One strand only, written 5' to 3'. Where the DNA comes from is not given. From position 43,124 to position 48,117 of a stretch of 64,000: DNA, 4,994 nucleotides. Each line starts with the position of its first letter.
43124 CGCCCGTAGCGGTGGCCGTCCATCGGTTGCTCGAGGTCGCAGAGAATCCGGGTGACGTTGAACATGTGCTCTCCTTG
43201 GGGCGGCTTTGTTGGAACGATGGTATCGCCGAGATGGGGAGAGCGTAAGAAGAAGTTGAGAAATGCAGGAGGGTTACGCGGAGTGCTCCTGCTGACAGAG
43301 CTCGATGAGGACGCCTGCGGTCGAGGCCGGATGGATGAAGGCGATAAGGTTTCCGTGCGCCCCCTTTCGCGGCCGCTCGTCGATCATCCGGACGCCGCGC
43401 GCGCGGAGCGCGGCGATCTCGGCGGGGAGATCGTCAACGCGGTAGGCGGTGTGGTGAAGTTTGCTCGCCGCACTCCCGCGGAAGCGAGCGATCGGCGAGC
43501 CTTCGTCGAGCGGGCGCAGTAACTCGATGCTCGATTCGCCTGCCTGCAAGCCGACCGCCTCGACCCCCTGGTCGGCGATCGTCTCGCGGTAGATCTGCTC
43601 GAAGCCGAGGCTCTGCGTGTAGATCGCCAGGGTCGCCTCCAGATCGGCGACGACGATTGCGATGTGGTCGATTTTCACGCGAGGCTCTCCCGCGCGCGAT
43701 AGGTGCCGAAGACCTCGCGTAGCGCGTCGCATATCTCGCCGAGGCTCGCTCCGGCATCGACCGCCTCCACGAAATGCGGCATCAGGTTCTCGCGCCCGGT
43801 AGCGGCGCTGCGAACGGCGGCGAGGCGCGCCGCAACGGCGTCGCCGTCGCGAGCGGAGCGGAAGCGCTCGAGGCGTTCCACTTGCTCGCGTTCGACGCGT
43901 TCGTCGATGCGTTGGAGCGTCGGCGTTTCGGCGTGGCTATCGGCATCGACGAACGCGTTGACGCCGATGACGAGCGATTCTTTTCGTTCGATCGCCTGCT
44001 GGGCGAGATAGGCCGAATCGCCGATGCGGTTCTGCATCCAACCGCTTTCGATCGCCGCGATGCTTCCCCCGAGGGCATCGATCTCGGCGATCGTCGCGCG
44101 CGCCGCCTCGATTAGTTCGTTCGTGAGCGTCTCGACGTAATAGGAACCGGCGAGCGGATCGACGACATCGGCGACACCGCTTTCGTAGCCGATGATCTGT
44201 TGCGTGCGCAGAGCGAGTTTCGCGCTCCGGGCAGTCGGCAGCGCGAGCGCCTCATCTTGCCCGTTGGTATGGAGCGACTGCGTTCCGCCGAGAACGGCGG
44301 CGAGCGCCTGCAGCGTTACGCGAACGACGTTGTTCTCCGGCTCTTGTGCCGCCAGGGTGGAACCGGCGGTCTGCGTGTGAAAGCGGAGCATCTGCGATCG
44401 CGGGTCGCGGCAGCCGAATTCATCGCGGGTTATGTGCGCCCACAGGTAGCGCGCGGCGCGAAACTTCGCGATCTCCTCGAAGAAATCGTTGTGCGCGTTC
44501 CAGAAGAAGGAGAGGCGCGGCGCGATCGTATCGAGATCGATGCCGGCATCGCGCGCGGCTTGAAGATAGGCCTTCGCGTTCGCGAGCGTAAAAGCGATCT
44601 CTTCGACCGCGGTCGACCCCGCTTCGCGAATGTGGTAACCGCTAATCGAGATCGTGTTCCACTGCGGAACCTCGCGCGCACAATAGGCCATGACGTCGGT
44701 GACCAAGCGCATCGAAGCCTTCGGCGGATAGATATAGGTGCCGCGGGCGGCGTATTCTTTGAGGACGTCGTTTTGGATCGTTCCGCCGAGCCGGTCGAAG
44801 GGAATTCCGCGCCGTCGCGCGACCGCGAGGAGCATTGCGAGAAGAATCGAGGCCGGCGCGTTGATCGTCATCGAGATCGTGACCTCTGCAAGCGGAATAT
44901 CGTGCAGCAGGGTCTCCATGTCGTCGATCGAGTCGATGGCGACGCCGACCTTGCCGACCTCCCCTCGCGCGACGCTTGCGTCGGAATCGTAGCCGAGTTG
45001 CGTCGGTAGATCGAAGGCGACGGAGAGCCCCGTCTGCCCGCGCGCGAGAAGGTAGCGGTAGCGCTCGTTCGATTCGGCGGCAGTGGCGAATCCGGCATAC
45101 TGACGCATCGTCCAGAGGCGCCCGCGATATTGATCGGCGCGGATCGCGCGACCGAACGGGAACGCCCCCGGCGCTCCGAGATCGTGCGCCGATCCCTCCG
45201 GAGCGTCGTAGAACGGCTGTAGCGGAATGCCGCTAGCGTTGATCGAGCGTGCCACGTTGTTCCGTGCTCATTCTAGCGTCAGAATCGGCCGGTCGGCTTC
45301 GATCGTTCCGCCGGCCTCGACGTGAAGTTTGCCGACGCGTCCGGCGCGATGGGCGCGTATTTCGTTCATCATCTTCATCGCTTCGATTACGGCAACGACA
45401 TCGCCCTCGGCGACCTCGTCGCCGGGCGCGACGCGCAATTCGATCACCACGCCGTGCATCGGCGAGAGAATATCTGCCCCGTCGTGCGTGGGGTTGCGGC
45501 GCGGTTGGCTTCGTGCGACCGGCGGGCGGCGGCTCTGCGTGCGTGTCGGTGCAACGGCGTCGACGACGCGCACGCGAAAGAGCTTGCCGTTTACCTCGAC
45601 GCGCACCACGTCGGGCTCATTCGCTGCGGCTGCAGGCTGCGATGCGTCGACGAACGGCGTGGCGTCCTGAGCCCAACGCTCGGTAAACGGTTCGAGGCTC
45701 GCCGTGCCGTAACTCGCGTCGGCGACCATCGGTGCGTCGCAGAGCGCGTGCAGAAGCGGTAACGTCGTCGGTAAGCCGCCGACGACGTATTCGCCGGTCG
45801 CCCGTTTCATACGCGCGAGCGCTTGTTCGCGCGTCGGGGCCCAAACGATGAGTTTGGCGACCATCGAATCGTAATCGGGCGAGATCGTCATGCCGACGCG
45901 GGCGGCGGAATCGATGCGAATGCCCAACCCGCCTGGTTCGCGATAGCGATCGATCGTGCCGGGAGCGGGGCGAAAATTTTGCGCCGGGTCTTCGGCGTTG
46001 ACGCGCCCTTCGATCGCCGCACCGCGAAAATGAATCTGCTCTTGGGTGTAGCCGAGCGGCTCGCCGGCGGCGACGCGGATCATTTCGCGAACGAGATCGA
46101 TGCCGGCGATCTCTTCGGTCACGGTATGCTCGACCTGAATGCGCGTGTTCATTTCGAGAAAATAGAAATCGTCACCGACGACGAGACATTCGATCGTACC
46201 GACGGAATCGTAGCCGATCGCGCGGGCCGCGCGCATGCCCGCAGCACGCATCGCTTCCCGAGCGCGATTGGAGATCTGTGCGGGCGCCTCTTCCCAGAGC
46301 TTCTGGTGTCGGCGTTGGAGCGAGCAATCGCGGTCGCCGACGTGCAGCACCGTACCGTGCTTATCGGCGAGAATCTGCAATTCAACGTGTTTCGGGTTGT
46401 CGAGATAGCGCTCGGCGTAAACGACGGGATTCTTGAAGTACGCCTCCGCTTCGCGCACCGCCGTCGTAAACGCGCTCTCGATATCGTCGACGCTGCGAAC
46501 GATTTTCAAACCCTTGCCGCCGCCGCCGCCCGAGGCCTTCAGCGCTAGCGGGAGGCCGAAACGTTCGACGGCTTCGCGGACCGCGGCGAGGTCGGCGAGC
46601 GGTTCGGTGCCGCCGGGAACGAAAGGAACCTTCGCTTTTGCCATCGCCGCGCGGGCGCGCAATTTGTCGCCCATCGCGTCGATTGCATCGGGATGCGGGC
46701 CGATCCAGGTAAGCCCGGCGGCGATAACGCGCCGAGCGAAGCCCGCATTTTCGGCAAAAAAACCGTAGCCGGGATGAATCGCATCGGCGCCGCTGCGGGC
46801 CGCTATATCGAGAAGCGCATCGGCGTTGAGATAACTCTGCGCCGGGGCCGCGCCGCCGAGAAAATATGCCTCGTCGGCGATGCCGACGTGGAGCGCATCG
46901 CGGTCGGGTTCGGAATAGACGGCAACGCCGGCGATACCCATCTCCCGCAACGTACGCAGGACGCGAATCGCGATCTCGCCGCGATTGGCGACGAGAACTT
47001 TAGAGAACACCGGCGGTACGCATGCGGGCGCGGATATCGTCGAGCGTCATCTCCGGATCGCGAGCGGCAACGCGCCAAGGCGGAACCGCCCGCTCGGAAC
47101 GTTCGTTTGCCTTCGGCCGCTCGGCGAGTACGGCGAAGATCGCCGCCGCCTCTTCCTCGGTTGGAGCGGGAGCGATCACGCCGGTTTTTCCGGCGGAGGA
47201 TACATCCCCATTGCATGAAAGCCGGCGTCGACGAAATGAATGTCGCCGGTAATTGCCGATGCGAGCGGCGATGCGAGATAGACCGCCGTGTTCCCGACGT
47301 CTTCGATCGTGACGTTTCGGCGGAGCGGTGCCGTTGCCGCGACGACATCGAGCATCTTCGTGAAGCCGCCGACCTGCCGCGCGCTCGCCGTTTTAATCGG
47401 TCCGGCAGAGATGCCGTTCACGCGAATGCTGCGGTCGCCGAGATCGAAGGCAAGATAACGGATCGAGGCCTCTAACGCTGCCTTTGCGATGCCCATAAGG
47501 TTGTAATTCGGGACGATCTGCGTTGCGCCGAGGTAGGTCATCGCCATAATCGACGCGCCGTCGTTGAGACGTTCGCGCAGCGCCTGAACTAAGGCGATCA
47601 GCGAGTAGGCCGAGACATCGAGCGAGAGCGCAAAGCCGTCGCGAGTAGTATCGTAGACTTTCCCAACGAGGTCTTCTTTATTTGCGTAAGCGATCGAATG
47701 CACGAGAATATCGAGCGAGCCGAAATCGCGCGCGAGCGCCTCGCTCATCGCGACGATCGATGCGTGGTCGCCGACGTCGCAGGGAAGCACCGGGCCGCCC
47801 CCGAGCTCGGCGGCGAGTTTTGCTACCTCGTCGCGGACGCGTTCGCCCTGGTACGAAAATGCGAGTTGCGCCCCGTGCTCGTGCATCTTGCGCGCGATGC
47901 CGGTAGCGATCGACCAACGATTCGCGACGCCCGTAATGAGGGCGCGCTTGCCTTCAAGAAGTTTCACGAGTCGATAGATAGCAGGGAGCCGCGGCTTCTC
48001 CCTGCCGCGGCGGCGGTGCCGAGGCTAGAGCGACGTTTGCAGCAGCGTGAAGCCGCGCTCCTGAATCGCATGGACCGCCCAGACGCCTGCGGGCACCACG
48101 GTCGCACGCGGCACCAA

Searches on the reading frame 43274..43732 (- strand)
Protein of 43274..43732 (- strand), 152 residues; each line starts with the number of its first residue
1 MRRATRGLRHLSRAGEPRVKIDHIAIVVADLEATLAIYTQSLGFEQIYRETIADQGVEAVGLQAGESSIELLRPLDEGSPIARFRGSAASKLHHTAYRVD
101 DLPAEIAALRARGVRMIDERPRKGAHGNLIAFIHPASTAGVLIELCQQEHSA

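Call 64: search_protein_families(library=pfam, proteins=[window:43274-43732:-], max_evalue=0.00001)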
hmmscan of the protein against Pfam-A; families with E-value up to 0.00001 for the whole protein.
window:43274-43732:- (152 aa): 3 families
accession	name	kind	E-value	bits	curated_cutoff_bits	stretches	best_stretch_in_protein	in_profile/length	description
PF13669.12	Glyoxalase_4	-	8.3e-25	87.6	27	1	22-132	1-109/109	Glyoxalase/Bleomycin resistance protein/Dioxygenase superfamily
PF00903.31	Glyoxalase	-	5e-17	62.9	20.6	1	20-145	1-121/121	Glyoxalase/Bleomycin resistance protein/Dioxygenase superfamily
PF13468.12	Glyoxalase_3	-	8e-09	36.2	25.1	1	21-148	1-137/176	Glyoxalase-like domain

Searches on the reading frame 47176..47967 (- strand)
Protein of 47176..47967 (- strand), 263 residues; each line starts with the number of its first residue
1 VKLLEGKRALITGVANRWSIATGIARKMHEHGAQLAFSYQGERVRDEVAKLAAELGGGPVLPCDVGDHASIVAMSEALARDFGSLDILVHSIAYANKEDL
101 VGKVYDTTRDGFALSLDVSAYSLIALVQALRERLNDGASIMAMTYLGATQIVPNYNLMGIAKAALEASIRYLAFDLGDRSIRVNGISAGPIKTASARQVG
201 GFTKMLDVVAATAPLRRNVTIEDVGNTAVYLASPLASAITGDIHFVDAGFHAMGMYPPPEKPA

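Call 64: search_protein_families(library=pfam, proteins=[window:47176-47967:-], max_evalue=0.00001)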
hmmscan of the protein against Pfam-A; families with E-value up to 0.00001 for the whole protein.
window:47176-47967:- (263 aa): 2 families
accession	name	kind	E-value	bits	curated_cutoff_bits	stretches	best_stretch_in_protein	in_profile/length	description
PF13561.12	adh_short_C2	-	3.8e-82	275.9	27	1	13-251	1-236/236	Enoyl-(Acyl carrier protein) reductase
PF00106.31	adh_short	-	1.2e-16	61.2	26.6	1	7-198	1-189/195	short chain dehydrogenase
